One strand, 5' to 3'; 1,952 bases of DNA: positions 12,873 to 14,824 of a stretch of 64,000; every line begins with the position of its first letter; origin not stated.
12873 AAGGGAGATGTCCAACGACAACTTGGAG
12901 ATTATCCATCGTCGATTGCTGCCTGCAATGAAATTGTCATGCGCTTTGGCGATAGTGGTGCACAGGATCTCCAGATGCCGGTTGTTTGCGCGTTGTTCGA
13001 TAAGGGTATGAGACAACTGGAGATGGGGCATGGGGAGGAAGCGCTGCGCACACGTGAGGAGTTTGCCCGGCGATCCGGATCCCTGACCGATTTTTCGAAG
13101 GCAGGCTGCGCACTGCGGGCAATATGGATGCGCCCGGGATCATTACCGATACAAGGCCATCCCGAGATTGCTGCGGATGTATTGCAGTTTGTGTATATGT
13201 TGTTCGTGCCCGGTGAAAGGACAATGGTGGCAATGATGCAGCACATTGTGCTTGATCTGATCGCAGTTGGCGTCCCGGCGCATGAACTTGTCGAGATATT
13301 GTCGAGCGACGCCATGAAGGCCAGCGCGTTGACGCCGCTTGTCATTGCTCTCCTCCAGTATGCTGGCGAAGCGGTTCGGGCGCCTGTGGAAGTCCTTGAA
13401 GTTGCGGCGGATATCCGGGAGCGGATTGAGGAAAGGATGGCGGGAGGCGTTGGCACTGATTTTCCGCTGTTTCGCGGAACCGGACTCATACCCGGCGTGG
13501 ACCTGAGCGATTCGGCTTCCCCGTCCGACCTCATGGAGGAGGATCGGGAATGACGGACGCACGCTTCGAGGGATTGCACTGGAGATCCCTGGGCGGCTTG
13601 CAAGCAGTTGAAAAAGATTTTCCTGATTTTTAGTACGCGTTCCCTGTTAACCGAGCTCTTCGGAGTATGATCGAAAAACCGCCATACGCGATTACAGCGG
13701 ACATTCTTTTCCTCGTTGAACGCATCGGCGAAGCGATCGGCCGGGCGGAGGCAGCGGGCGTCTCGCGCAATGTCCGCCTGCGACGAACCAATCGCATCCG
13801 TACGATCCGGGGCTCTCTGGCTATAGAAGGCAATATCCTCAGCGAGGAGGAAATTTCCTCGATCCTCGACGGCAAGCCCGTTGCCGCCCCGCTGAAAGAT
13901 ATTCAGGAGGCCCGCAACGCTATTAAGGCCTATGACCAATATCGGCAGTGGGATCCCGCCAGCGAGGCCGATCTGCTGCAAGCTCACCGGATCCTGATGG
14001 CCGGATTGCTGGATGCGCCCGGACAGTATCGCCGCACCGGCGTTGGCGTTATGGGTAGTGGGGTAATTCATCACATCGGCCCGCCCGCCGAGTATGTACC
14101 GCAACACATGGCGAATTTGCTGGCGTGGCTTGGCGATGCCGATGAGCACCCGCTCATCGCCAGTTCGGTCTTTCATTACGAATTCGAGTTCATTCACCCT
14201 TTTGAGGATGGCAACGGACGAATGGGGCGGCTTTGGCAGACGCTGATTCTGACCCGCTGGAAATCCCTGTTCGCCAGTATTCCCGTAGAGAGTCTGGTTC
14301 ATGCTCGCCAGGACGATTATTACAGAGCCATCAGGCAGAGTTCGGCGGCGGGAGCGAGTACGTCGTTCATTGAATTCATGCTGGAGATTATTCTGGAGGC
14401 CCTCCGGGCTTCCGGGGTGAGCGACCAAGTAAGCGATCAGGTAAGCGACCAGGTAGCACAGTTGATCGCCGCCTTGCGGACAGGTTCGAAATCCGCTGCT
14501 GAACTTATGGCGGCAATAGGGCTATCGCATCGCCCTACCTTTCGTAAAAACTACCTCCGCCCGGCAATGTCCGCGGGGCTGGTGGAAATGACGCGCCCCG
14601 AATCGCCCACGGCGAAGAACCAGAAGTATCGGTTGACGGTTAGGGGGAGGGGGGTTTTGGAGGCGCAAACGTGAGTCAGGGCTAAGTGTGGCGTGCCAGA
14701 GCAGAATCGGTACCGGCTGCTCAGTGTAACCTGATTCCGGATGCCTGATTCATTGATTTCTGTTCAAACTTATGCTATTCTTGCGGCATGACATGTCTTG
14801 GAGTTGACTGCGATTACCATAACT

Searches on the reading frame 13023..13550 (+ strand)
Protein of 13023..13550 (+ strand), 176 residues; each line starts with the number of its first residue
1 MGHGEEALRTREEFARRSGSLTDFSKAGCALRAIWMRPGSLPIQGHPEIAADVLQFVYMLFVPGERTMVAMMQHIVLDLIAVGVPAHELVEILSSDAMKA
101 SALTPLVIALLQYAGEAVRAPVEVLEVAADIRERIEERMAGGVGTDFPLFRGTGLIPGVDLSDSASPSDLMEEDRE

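Call 73: predict_structure(alignment_id=A5)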
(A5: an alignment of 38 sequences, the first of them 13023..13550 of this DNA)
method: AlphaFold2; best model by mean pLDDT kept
length: 176 residues; sequences in the alignment: 38
mean_pLDDT: 74.4   pTM: 0.63
mean pLDDT of the five models: 74.4, 73.8, 71.4, 70.7, 68.4
residues with pLDDT >= 90: 55; 70-90: 41; 50-70: 52; < 50: 28
segments of 3 or more residues with pLDDT < 50: 37-42, 150-161, 163-167
pLDDT, mean of each block of 10 residues (from residue 1): 59 61 63 56 67 88 87 88 91 95 96 93 94 88 52 43 50 63
secondary structure, 60 per line:
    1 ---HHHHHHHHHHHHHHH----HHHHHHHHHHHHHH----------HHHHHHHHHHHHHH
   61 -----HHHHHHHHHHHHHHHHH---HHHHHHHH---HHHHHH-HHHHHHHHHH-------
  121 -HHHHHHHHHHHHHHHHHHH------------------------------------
elements in order: H4-18 H23-36 H47-60 H66-82 H86-93 H97-102 H104-113 H122-140

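Call 75: fold_search(model_id=the predicted structure, library=pdb)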
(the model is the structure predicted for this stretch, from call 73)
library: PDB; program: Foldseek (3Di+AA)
matches with E <= 10: 119; with E <= 0.001: 0
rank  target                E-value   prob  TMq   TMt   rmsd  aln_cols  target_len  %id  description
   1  5cwb                  9.5e-01  0.25  0.27  0.25  10.0       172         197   17  Crystal structure of de novo designed helical repeat protein DHR4 (released 2015-12-16)
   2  6dg6_A                1.1e+00  0.18  0.19  0.29  14.0       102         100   13  Structure of a de novo designed Interleukin-2/Interleukin-15 mimetic (released 2019-01-16)
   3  8hdu_C                1.2e+00  0.08  0.16  0.17  16.3       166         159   18  De novo design cavitated protein without predefined topology (released 2023-01-18)
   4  8hdu_A                1.4e+00  0.13  0.20  0.22  13.7       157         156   17  De novo design cavitated protein without predefined topology (released 2023-01-18)
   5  9k7u_A                1.6e+00  0.21  0.27  0.31  10.4       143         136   16  Crystal structure of designed zinc-induced heterodimer Heter-Zn2-HEHE-22 (released 2025-10-29)
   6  9hqv_Ym               1.7e+00  0.21  0.30  0.14   9.3       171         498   13  Cryo-EM structure of the small subunit of the mitochondrial ribosome from Toxoplasma gondii (released 2025-06-11)
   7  3v5y_D                1.7e+00  0.13  0.20  0.22  14.7       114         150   13  Structure of FBXL5 hemerythrin domain, P2(1) cell (released 2012-01-25)
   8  4cof_B                1.7e+00  0.08  0.16  0.10  13.4       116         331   15  Crystal structure of a human gamma-aminobutyric acid receptor, the GABA(A)R-beta3 homopentamer (released 2014-06-04)
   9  3kkd_C                2.0e+00  0.04  0.13  0.11  17.4       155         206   15  Structure of a putative tetr transcriptional regulator (pa3699) from pseudomonas aeruginosa pa01 (released 2009-12-15)
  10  6dg6_D                2.1e+00  0.12  0.18  0.28  13.6       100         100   13  Structure of a de novo designed Interleukin-2/Interleukin-15 mimetic (released 2019-01-16)
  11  2rg8_B                2.2e+00  0.18  0.28  0.32  10.2       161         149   13  Crystal Structure of Programmed for Cell Death 4 Middle MA3 domain (released 2008-03-04)
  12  2rg8_A                2.3e+00  0.15  0.27  0.30  10.1       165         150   12  Crystal Structure of Programmed for Cell Death 4 Middle MA3 domain (released 2008-03-04)
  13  3v5y_B                2.3e+00  0.11  0.20  0.23  14.8       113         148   13  Structure of FBXL5 hemerythrin domain, P2(1) cell (released 2012-01-25)
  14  3u9j_A                2.3e+00  0.10  0.20  0.21  13.2       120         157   14  Crystal structure of oxidized human FBXL5 hemerythrin like domain (released 2012-02-22)
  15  6dg5_A                2.6e+00  0.09  0.15  0.25  12.6       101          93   14  Structure of a de novo designed Interleukin-2/Interleukin-15 mimetic complex with IL-2Rb and IL-2Rg (released 2019-01-16)
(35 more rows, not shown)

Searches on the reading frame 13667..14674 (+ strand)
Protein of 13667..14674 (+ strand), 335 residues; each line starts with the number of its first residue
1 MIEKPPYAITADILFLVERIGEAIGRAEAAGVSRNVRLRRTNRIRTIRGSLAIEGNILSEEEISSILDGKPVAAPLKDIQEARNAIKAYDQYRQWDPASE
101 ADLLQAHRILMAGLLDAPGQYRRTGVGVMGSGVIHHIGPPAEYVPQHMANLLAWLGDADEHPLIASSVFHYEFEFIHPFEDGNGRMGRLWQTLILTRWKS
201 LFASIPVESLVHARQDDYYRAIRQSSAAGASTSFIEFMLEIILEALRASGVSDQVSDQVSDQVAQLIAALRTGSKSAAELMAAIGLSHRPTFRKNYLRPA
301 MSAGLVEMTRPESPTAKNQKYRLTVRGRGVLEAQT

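Call 7: search_protein_families(library=pfam, proteins=[window:13667-14674:+], max_evalue=0.1)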
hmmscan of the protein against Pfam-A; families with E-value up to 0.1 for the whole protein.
window:13667-14674:+ (335 aa): 3 families
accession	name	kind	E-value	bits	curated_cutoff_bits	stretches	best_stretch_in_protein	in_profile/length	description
PF21247.3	Fic-like_C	-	2.1e-27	95.2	27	1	261-324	1-64/64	Filamentation induced by cAMP protein Fic-like, C-terminal domain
PF02661.23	Fic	-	8.9e-22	78.2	24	1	99-195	3-93/93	Fic/DOC family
PF14947.12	HTH_45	-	0.065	13.7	25.5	0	265-332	10-67/77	Winged helix-turn-helix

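Call 8: search_protein_families(library=padloc, proteins=[window:13667-14674:+], max_evalue=0.1)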
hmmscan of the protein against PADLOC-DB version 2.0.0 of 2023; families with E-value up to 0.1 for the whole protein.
window:13667-14674:+ (335 aa): 9 families
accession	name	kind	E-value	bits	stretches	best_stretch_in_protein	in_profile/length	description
PDLC03963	SoFic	-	8.1e-46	155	1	12-298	24-314/361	-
PDLC04836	PDC-S04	-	4e-19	66.8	1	50-225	33-212/244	-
PDLC04966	PDC-S24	-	4.6e-17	60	1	88-227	222-370/497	-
PDLC04837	PDC-S04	-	7.6e-17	59.4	1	50-236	33-218/234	-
PDLC04840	PDC-S04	-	9.4e-15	52.9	1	44-190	13-169/227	-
PDLC04839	PDC-S04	-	3.2e-11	41.3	1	89-227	50-188/205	-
PDLC04841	PDC-S04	-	1.8e-06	25.8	1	95-228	137-256/292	-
PDLC04838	PDC-S04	-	1.9e-05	22.6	1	95-197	60-164/209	-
PDLC04842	PDC-S04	-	4.6e-05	21.2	1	172-226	107-156/202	-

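Call 9: search_protein_families(library=ncbifam, proteins=[window:13667-14674:+], max_evalue=0.1)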
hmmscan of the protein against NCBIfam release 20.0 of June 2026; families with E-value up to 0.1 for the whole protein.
window:13667-14674:+ (335 aa): 5 families
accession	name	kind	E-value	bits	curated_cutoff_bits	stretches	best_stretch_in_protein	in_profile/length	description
NF046030.1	ProtAdlyltaseSoFic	equivalog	8.3e-16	57.9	550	1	147-245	162-262/361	protein adenylyltransferase Fic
NF046029.1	ProtAdlyltaseNmFic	equivalog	9.7e-05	22.1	230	1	98-198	27-118/177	protein adenylyltransferase Fic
TIGR02613.1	mob_myst_B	hypoth_equivalog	0.00011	22.1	124.4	1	153-200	99-146/186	mobile mystery protein B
NF041381.1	XopAC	subfamily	0.00074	18.3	450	1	80-189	288-405/451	XopAC/AvrAC family type III secretion system effector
NF053610.1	Sso10a_fam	subfamily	0.042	13.9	60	0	264-330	8-63/64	Sso10a family chromatin protein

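Call 26: find_related_loci(query=window:13667-14674:+, collection=metagenome_contigs, flank=6000)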
Query window:13667-14674:+ (335 aa) in metagenome_contigs; peptide patterns used: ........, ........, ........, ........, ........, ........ (x = any residue, [..] = any of these).
600 stretches matched a pattern (row limit reached: there are more); 592 encode a relative of the query (tblastn E <= 1e-3); the best 80 are kept; 80 distinct loci.
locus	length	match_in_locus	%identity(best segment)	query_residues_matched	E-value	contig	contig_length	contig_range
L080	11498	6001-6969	69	5-327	2e-153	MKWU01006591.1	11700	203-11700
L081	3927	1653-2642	69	1-330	6e-154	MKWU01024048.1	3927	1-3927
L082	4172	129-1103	63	5-334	9e-135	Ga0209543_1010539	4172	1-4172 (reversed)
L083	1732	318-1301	55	1-323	1e-130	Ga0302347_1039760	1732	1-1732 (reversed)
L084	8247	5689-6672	54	4-322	2e-119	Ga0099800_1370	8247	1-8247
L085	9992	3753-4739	57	1-330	3e-118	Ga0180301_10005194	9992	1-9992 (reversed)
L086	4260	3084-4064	54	1-327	2e-119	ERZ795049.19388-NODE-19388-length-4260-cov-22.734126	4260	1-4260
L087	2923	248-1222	55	5-327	2e-122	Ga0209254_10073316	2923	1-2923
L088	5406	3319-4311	54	2-331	2e-118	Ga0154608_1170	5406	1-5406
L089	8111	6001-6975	55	4-327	3e-118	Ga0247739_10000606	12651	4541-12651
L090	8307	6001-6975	54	4-323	1e-117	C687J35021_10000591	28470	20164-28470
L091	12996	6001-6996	53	5-334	5e-117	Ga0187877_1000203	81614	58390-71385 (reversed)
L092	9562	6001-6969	56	4-328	1e-116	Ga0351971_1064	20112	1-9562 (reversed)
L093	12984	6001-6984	53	4-333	2e-116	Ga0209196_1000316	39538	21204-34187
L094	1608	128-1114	56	1-330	1e-124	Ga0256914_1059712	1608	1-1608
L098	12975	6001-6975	54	5-327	8e-113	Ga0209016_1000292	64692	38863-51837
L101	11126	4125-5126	50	1-333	9e-113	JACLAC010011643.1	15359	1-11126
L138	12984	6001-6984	54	1-331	3e-104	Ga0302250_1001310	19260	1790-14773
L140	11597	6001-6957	47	4-322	3e-104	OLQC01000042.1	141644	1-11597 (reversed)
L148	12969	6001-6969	50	5-328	4e-103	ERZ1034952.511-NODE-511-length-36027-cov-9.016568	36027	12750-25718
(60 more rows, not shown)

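Call 30: search_protein_families(library=pfam, proteins=[L098:4532-5989:+, L084:2413-5514:+, L148:6993-10190:+, L089:1836-2873:+, L101:5135-6373:+, L138:2778-3950:+, L140:1533-4790:-, L140:4937-5716:+, L140:7344-8495:-], max_evalue=0.0001)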
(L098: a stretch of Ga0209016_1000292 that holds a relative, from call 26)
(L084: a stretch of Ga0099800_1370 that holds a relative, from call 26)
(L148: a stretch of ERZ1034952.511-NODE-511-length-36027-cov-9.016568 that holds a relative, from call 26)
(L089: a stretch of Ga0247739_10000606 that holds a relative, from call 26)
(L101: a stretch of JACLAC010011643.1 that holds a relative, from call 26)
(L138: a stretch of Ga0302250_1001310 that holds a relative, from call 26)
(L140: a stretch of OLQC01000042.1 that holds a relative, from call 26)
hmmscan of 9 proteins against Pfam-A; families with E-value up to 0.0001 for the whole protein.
L098:4532-5989:+ (485 aa): 4 families
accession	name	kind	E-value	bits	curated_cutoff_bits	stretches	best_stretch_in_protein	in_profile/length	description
PF02384.22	N6_Mtase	-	4.1e-72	243.6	20.4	1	141-446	3-304/311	N-6 DNA Methylase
PF12161.14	HsdM_N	-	3.6e-13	50.7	24.5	1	4-130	2-135/135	HsdM N-terminal domain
PF07669.17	Eco57I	-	1.3e-07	32.3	25.3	1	254-356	69-171/171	Eco57I restriction-modification methylase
PF01170.24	UPF0020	-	5.9e-07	29.8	22.3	1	172-284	18-137/197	RMKL-like, methyltransferase domain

L084:2413-5514:+ (1033 aa): 5 families
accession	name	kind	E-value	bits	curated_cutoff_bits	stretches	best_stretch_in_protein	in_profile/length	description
PF11867.13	T1RH-like_C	-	6.4e-120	400.9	26.8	1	701-1029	2-328/329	Type I restriction enzyme HindI endonuclease subunit-like, C-terminal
PF18766.7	SWI2_SNF2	-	9.5e-79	264.5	26.7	1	266-510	1-219/221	SWI2/SNF2 ATPase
PF04313.20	HSDR_N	-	2.5e-50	171.5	25.1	1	1-208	2-198/198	Type I restriction enzyme R protein N terminus (HSDR_N)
PF22679.2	T1R_D3-like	-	6.4e-23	82.4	27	1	612-683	83-156/158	Type I restriction enzyme subunit R domain 3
PF04851.21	ResIII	-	3.5e-18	66.5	22.5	1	267-447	8-163/164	Type III restriction enzyme, res subunit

L148:6993-10190:+ (1065 aa): 5 families
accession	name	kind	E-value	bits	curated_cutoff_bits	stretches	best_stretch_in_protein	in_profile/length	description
PF18766.7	SWI2_SNF2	-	1.6e-72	244.2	26.7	1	304-529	1-220/221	SWI2/SNF2 ATPase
PF04313.20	HSDR_N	-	3.6e-37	128.6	25.1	1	1-214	1-197/198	Type I restriction enzyme R protein N terminus (HSDR_N)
PF04851.21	ResIII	-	2e-20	73.8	22.5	1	302-463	5-162/164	Type III restriction enzyme, res subunit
PF22679.2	T1R_D3-like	-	2.5e-16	60.9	27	1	618-706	64-156/158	Type I restriction enzyme subunit R domain 3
PF11867.13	T1RH-like_C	-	5.4e-06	26.4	26.8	1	765-947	50-226/329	Type I restriction enzyme HindI endonuclease subunit-like, C-terminal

L089:1836-2873:+ (345 aa): 1 family
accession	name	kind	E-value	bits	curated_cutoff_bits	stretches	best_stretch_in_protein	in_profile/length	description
PF13310.11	Virulence_RhuM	-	1.7e-101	339.2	33.7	1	73-325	4-248/252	Virulence protein RhuM family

L101:5135-6373:+ (412 aa): 1 family
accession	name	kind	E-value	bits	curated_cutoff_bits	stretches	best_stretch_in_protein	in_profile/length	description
PF01420.25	Methylase_S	-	7.6e-36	124.3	22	2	212-392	1-166/168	Type I restriction modification DNA specificity domain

L138:2778-3950:+ (390 aa): 1 family
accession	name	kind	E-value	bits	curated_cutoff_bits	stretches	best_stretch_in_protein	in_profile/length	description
PF01420.25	Methylase_S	-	8.2e-19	68.9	22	1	7-177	1-162/168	Type I restriction modification DNA specificity domain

L140:1533-4790:- (1085 aa): 4 families
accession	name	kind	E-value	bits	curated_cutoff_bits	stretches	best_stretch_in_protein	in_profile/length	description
PF02368.24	Big_2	-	2.2e-27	95.3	22.8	3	289-362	3-76/79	Bacterial Ig-like domain (group 2)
PF04616.20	Glyco_hydro_43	-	1.5e-11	44.6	32.2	1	514-774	29-272/288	Glycosyl hydrolases family 43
PF21461.3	HL_N-beta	-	2.8e-08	33.9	27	0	244-275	19-48/57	Hyaluronate lyase, N-terminal beta-sheet domain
PF22359.2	Big-like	-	5.6e-06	26.9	27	0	326-369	6-46/48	Bacterial Ig-like domain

L140:4937-5716:+ (259 aa): 5 families
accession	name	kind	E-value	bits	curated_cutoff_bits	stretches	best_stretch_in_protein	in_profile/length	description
PF12833.13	HTH_18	-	8.4e-21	74.5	33.6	1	175-251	2-77/80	Helix-turn-helix domain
PF00165.29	HTH_AraC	-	3e-16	59.6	26.6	2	161-202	1-42/42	Bacterial regulatory helix-turn-helix proteins, AraC family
PF02311.25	AraC_binding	-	3.5e-09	37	21.1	1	30-102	19-93/135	AraC-like ligand binding domain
PF07883.17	Cupin_2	-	8.4e-08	32.3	27.2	1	30-84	14-68/70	Cupin domain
PF21621.3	MPI_cupin_dom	-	2.8e-05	24.5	27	1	15-74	11-68/79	Mannose-6-phosphate isomerase, cupin domain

L140:7344-8495:- (383 aa): 0 families

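Call 37: search_solved_structures(query=window:13667-14674:+, max_evalue=0.001, show_alignments=1)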
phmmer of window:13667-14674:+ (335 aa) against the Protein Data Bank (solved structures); distinct sequences matched with E-value up to 0.001: 36.
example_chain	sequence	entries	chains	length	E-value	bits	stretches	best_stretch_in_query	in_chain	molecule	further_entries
4rgl_A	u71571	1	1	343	1e-109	370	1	4-330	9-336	Filamentation induced by cAMP protein Fic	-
6i7g_A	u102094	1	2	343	2.8e-15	59.8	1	44-240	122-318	Adenosine monophosphate-protein transferase FICD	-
4u04_A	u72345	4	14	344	2.8e-15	59.7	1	44-240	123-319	Adenosine monophosphate-protein transferase FICD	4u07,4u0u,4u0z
6i7j_A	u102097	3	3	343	1.1e-14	57.8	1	44-240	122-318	Adenosine monophosphate-protein transferase FICD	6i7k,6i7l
6i7h_A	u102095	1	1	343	1.2e-14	57.7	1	44-240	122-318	Adenosine monophosphate-protein transferase FICD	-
6i7i_A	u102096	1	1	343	1.3e-14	57.6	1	44-240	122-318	Adenosine monophosphate-protein transferase FICD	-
9yz5_A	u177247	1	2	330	2.5e-14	56.6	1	44-239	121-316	Protein adenylyltransferase FICD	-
4u0s_A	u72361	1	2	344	2.6e-14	56.6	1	44-240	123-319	Adenosine monophosphate-protein transferase FICD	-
9vjc_A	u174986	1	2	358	7.2e-14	55.1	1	143-247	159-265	Protein adenylyltransferase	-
6zmd_B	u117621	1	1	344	2.6e-13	53.3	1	44-239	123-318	Protein adenylyltransferase FICD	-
7b7z_A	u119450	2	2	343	2.7e-13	53.2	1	44-240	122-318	Protein adenylyltransferase FICD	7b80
5jj6_A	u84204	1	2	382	2.5e-11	46.8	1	39-223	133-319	Adenosine monophosphate-protein transferase FICD homolog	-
7cb8_A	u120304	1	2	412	4.9e-11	45.8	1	135-227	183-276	Fic-domain containing protein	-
9tch_A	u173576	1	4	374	5.8e-11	45.6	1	130-241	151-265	Protein adenylyltransferase SoFic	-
9tc4_A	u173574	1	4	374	5.8e-11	45.6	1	130-241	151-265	Protein adenylyltransferase SoFic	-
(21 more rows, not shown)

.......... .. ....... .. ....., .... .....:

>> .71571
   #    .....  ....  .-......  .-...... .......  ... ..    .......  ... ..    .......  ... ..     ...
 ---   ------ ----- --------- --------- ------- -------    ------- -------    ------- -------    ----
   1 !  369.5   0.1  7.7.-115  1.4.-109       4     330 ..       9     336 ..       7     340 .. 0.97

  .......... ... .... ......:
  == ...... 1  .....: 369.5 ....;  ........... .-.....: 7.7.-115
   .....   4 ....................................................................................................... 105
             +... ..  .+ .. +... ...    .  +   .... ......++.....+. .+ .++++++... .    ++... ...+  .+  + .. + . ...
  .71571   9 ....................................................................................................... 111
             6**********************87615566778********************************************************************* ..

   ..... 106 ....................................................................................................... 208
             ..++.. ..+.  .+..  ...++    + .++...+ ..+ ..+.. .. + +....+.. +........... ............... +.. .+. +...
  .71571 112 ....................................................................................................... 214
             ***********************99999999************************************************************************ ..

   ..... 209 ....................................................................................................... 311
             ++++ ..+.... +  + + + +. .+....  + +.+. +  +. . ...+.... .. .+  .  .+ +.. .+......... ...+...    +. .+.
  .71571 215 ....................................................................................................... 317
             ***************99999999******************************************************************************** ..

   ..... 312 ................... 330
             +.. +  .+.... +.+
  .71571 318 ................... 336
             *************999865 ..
